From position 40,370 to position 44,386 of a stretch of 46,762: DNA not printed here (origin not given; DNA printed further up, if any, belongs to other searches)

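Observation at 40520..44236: A 1238-aa secreted protein of unknown function occupies the SBP slot of the second permease pair and is translationally coupled to it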

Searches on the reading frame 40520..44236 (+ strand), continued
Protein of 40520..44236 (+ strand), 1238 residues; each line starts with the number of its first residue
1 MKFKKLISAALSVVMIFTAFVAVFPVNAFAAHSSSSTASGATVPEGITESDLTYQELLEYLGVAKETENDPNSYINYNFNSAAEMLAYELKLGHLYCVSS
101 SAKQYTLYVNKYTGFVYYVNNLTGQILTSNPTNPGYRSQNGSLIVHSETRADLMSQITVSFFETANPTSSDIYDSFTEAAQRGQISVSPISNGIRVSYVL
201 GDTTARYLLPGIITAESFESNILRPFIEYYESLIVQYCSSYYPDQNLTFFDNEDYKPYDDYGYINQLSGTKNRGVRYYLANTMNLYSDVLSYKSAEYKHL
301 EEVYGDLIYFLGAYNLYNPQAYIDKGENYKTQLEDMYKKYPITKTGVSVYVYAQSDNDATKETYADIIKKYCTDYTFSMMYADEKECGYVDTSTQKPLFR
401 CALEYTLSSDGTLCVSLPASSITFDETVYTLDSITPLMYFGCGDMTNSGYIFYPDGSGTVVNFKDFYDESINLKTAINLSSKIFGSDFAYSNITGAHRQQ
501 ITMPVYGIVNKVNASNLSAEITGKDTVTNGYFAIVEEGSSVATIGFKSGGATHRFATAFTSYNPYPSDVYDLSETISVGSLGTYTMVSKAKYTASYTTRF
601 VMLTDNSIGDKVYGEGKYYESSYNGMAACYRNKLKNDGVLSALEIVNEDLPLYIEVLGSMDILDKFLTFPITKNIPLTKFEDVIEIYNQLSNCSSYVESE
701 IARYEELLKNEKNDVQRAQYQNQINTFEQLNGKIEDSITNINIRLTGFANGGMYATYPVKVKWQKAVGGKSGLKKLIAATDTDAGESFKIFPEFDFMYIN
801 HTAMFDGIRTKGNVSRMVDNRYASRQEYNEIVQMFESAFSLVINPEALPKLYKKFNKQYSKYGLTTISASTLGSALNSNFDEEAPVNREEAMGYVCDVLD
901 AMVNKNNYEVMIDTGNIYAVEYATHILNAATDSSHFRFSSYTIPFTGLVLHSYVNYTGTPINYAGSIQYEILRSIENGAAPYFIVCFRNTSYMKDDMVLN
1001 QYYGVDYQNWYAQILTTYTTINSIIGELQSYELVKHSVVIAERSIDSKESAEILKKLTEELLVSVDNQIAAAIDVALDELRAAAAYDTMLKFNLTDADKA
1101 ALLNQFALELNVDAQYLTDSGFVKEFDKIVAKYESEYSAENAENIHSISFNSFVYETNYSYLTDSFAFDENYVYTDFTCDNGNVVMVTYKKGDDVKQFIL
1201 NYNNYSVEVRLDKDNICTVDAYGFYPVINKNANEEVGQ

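Call 45: get_annotated_region(hit=H1, flank=12000)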
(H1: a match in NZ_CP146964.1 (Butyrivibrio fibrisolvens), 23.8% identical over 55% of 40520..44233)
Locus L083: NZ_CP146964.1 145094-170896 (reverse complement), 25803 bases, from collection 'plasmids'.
description: Butyrivibrio fibrisolvens strain D1 plasmid pNP243, complete sequence
organism: Butyrivibrio fibrisolvens (NCBI taxid 831)
taxonomy: Bacteria; Bacillota; Clostridia; Lachnospirales; Lachnospiraceae; Butyrivibrio; Butyrivibrio fibrisolvens
host: -; source: Bovinae,Bovine rumen; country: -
typing (MOB-suite, as given by PLSDB): non-mobilizable
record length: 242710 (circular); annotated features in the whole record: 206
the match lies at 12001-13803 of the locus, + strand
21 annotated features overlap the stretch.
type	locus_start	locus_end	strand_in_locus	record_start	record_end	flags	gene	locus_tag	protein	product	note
CDS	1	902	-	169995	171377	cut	-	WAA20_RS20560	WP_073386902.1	response regulator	GO:0000160 - phosphorelay signal transduction system [Evidence IEA]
CDS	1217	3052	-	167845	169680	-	-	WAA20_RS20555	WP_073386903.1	histidine kinase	GO:0000160 - phosphorelay signal transduction system [Evidence IEA]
CDS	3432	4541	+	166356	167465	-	-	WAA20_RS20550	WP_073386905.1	glycoside hydrolase family 43 protein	-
CDS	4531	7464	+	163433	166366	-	-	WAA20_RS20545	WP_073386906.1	extracellular solute-binding protein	-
CDS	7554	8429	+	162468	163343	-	-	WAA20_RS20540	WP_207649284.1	sugar ABC transporter permease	-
CDS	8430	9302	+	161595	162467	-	-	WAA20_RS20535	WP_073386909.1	carbohydrate ABC transporter permease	GO:0008643 - carbohydrate transport [Evidence IEA]; GO:0055085 - transmembrane transport [Evidence IEA]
CDS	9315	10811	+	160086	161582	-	-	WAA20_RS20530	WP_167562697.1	NHL repeat-containing protein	-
CDS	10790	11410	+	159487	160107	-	-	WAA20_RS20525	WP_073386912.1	YIP1 family protein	-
CDS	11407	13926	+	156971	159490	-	-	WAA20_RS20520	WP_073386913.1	DUF5696 domain-containing protein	-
CDS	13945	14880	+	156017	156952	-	-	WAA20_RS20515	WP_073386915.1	sugar ABC transporter permease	-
CDS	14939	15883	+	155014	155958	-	-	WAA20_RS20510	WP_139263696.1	carbohydrate ABC transporter permease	GO:0008643 - carbohydrate transport [Evidence IEA]; GO:0055085 - transmembrane transport [Evidence IEA]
CDS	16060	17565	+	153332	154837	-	-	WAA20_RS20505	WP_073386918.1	extracellular solute-binding protein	-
CDS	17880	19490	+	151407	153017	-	-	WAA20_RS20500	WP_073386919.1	extracellular solute-binding protein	-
CDS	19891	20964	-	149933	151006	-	-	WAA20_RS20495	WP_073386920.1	J domain-containing protein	-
CDS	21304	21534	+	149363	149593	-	-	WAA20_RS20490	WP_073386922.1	hypothetical protein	-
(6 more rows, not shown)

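Call 46: get_annotated_region(hit=H2, flank=12000)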
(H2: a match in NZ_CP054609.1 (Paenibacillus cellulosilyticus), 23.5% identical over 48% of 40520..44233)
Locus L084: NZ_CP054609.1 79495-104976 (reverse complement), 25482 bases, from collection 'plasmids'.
description: Paenibacillus cellulosilyticus strain KACC 14175 plasmid unnamed1, complete sequence
organism: Paenibacillus cellulosilyticus (NCBI taxid 375489)
taxonomy: Bacteria; Bacillota; Bacilli; Bacillales; Paenibacillaceae; Paenibacillus; Paenibacillus cellulosilyticus
host: -; source: cell culture,soil; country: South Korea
typing (MOB-suite, as given by PLSDB): non-mobilizable
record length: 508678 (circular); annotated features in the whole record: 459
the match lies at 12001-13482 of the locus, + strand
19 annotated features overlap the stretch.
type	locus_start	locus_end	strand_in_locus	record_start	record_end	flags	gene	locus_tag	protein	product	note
CDS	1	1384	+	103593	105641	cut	recG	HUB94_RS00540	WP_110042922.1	ATP-dependent DNA helicase RecG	GO:0006310 - DNA recombination [Evidence IEA]; GO:0006281 - DNA repair [Evidence IEA]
CDS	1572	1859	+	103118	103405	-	-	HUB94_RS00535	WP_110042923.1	stage VI sporulation protein F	-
CDS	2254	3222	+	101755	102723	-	-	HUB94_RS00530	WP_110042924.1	aldo/keto reductase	-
CDS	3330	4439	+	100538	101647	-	ugpC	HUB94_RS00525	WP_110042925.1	sn-glycerol-3-phosphate ABC transporter ATP-binding protein UgpC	-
CDS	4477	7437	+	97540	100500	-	-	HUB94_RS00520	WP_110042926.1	extracellular solute-binding protein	-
CDS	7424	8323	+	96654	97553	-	-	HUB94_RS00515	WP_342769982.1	sugar ABC transporter permease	-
CDS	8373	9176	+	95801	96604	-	-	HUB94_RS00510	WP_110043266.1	carbohydrate ABC transporter permease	GO:0008643 - carbohydrate transport [Evidence IEA]; GO:0055085 - transmembrane transport [Evidence IEA]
CDS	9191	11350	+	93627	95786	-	-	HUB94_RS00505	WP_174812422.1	YIP1 family protein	-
CDS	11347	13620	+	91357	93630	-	-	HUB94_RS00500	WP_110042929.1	DUF5696 domain-containing protein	-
CDS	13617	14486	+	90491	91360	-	-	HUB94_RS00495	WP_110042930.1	sugar ABC transporter permease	-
CDS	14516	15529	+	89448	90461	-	-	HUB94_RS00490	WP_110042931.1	carbohydrate ABC transporter permease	GO:0008643 - carbohydrate transport [Evidence IEA]; GO:0055085 - transmembrane transport [Evidence IEA]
CDS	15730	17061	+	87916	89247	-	-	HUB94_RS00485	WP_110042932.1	LLM class flavin-dependent oxidoreductase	-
CDS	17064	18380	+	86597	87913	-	-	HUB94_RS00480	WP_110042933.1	LLM class flavin-dependent oxidoreductase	-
CDS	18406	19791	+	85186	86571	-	-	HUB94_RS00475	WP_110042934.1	extracellular solute-binding protein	-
CDS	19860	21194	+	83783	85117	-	-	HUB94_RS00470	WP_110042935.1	LLM class flavin-dependent oxidoreductase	-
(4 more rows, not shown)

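Call 50: find_homologous_proteins(query=L083:11407-13923:+, max_evalue=0.00001)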
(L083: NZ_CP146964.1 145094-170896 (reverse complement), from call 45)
Query L083:11407-13923:+ (839 aa): 324 proteins with E <= 0.00001 among 8000 candidates; the best 120 are listed.
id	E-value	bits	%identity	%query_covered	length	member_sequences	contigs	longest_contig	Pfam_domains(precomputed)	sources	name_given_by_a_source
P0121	0.0e+0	1717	91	99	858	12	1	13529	PF18952.7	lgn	-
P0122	0.0e+0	1483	78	100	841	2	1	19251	PF18952.7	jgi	-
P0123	0.0e+0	1415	74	99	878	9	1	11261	PF18952.7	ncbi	-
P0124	0.0e+0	1169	61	100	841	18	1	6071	PF18952.7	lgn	-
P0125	7.9e-292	989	54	98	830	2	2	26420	PF18952.7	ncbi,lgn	-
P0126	4.2e-281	953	53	99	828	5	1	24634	PF18952.7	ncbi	-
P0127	8.4e-272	922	51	98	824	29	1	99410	PF18952.7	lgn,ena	-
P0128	1.1e-271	922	52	98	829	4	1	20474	PF18952.7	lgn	-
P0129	1.9e-266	905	51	98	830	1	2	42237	PF18952.7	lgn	-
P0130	3.1e-264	897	51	98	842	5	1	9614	PF18952.7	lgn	-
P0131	2.6e-262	891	52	95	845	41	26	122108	PF18952.7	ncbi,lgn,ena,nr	nr:DUF5696 domain-containing protein [uncultured Acetatifactor sp.]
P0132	5.0e-257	874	50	97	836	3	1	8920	PF18952.7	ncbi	-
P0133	4.1e-255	867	49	100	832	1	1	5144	PF18952.7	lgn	-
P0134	3.3e-254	864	49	99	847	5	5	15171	PF18952.7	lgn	-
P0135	2.1e-253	862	49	99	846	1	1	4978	PF18952.7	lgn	-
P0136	5.8e-250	850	49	97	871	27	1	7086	PF18952.7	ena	-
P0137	3.1e-249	848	50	97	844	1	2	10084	PF18952.7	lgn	-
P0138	4.7e-249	847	49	99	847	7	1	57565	PF18952.7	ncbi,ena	-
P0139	1.1e-248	846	50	98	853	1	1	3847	PF18952.7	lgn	-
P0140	1.3e-246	839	50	95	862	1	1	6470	PF18952.7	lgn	-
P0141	4.7e-246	837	50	99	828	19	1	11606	PF18952.7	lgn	-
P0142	1.0e-244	833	50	94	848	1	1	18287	PF18952.7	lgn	-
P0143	4.3e-243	827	48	99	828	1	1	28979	PF18952.7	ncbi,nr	ncbi:MAG: DUF5696 domain-containing protein [Firmicutes bacterium]|nr:DUF5696 domain-containing prot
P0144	4.7e-242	824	48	100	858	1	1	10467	PF18952.7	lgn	-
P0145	1.6e-241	822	48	99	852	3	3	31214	PF18952.7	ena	-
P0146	2.0e-241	822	49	95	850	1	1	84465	PF18952.7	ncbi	-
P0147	1.5e-240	819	47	98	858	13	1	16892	PF18952.7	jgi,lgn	jgi:hypothetical protein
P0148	1.8e-240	819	49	94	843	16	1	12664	PF18952.7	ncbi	-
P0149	2.1e-240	819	48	97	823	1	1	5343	PF18952.7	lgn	-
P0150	5.2e-240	817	48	99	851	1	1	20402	PF18952.7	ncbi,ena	-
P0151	8.3e-240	817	49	94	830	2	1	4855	PF18952.7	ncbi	-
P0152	7.1e-239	814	48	99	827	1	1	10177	PF18952.7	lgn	-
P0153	4.4e-238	811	47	95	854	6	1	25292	PF18952.7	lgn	-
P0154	5.7e-238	811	48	95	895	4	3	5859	PF18952.7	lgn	-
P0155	7.4e-238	810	49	94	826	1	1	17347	PF18952.7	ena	-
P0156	1.2e-236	806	46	98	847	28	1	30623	PF18952.7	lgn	-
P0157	1.6e-236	806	48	95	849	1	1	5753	PF18952.7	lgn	-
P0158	5.4e-236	804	47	94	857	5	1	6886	PF18952.7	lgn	-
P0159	8.4e-236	803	48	98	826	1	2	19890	PF18952.7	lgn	-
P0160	5.9e-234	797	47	95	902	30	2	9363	PF18952.7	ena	-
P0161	6.5e-234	797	47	94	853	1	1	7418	PF18952.7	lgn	-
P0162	1.2e-233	796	48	96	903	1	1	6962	PF18952.7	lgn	-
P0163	1.8e-233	796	45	99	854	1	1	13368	PF18952.7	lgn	-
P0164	1.9e-233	796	46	99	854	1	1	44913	PF18952.7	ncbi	ncbi:MAG: DUF5696 domain-containing protein [Roseburia sp.]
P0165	2.2e-233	795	46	100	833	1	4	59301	PF18952.7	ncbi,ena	-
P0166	2.2e-233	795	46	98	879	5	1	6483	PF18952.7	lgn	-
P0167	4.2e-233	794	47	96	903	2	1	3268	PF18952.7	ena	-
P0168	1.2e-232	793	46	99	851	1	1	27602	PF18952.7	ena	-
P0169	1.4e-232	793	46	99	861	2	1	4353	PF18952.7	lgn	-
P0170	1.6e-232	792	47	98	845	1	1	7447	PF18952.7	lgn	-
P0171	2.2e-232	792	46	99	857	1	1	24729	PF18952.7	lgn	-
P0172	3.0e-232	792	45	99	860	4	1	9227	PF18952.7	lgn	-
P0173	3.2e-231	788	47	94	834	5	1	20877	PF18952.7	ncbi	-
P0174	1.1e-230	786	46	96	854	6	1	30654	PF18952.7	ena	-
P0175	1.4e-230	786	47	98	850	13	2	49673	PF18952.7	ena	-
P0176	2.6e-230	785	51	86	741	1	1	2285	PF18952.7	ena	-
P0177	1.3e-229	783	47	96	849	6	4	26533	PF18952.7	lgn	-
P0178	1.9e-228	779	44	98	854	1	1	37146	PF18952.7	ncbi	-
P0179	3.2e-227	775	44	98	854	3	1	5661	PF18952.7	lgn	-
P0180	4.9e-226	771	44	98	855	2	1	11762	PF18952.7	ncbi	-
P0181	1.4e-225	770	47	98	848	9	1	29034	PF18952.7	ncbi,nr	ncbi:MAG: hypothetical protein IKS11_06060 [Lachnospiraceae bacterium]|nr:hypothetical protein [Lach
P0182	2.2e-225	769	44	98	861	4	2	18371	PF18952.7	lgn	-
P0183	5.6e-225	768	46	99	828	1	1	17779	PF18952.7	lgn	-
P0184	2.0e-224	766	46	95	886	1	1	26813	PF18952.7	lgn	-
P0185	2.5e-223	762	46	95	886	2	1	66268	PF18952.7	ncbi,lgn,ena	-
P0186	2.0e-220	753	44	99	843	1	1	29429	PF18952.7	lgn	-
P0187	2.1e-219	749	44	98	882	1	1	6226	PF18952.7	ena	-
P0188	4.9e-218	745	46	94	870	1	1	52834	PF18952.7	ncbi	-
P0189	6.5e-217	741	44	99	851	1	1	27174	PF18952.7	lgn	-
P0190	1.9e-216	739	44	95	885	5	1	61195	PF18952.7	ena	-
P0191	3.3e-216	739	45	94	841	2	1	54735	PF18952.7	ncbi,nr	ncbi:MAG: hypothetical protein K6G60_05720 [Lachnospiraceae bacterium]|nr:hypothetical protein [Lach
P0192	4.4e-214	732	42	99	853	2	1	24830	PF18952.7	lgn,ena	-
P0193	2.4e-211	722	42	94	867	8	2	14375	PF18952.7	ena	-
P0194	6.2e-210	718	45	94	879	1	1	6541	PF18952.7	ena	-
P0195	1.6e-208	713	45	95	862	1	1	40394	PF18952.7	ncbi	-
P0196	2.7e-207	709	42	99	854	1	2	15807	PF18952.7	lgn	-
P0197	5.7e-204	698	43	94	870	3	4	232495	PF18952.7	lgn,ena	-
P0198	2.1e-203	696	41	98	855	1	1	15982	PF18952.7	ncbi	-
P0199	9.3e-203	694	41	98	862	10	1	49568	PF18952.7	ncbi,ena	-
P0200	1.0e-202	694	44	94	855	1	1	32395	PF18952.7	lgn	-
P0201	3.8e-202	692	43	94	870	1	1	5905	PF18952.7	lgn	-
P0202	1.6e-201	690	41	94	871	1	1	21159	PF18952.7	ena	-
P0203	5.3e-201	688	42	99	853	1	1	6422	PF18952.7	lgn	-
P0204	5.8e-198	678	42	94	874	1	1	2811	PF18952.7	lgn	-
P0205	1.3e-197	677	41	99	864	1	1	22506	PF18952.7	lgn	-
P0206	1.4e-197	677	41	99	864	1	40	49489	PF18952.7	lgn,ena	-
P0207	1.6e-197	677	41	99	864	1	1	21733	PF18952.7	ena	-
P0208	2.3e-197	676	41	99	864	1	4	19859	PF18952.7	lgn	-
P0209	2.4e-197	676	42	95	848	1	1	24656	PF18952.7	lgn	-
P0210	2.6e-197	676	42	95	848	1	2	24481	PF18952.7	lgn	-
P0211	2.9e-197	676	42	95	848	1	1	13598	PF18952.7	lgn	-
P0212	5.5e-197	675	42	95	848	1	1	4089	PF18952.7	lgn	-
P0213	1.4e-195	670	42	95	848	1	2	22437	PF18952.7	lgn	-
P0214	3.6e-195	669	40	98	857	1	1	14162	PF18952.7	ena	-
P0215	1.0e-192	661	41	97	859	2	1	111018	PF18952.7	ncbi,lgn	-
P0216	4.2e-192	659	40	98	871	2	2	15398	PF18952.7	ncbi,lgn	-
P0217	1.2e-191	657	40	98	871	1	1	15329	PF18952.7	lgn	-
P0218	1.5e-191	657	40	98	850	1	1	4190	PF18952.7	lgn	-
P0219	5.9e-157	543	36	98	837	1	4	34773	PF18952.7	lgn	-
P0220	8.2e-147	509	36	95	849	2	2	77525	PF18952.7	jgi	jgi:hypothetical protein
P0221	5.0e-146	506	35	94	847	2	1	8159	PF18952.7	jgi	-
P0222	4.3e-143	497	36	94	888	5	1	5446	PF18952.7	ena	-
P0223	8.9e-142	492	35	97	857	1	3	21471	PF18952.7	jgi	jgi:hypothetical protein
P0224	3.1e-140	487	35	94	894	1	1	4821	PF18952.7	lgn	-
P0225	9.1e-140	486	35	94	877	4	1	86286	PF18952.7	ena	-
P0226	1.5e-139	485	34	94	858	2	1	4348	PF18952.7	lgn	-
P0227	6.9e-139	483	34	96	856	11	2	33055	PF18952.7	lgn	-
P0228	3.1e-137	477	35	96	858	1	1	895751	PF18952.7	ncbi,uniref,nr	ncbi:DUF5696 domain-containing protein [Paenibacillus alkalitolerans]|uniref:DUF5696 domain-containi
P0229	3.6e-137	477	34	94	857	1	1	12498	PF18952.7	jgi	jgi:hypothetical protein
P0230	3.8e-137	477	34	94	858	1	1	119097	PF18952.7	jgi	jgi:hypothetical protein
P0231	1.0e-136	476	36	94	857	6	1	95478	PF18952.7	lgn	-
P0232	6.1e-136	473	33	97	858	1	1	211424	PF18952.7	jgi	jgi:hypothetical protein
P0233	5.8e-135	470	34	98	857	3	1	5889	PF18952.7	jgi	jgi:hypothetical protein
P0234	1.8e-134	468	35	95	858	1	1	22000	PF18952.7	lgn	-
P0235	2.0e-134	468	34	98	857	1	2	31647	PF18952.7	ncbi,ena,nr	ncbi:MAG TPA: hypothetical protein IAA29_17390 [Candidatus Paenibacillus intestinavium]|nr:hypotheti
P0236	2.2e-134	468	35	94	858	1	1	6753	PF18952.7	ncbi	ncbi:MAG TPA: DUF5696 domain-containing protein [Bacilli bacterium]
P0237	3.1e-134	467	34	95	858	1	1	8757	PF18952.7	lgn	-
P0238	4.1e-134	467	34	96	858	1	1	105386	PF18952.7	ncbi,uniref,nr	ncbi:DUF5696 domain-containing protein [Cohnella nanjingensis]|uniref:Uncharacterized protein n=1 Ta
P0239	1.0e-133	466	34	94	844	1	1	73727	PF18952.7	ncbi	-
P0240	2.0e-133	465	33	98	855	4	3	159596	PF18952.7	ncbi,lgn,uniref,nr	ncbi:hypothetical protein SAMN05216378_5796 [Paenibacillus catalpae]|uniref:Uncharacterized protein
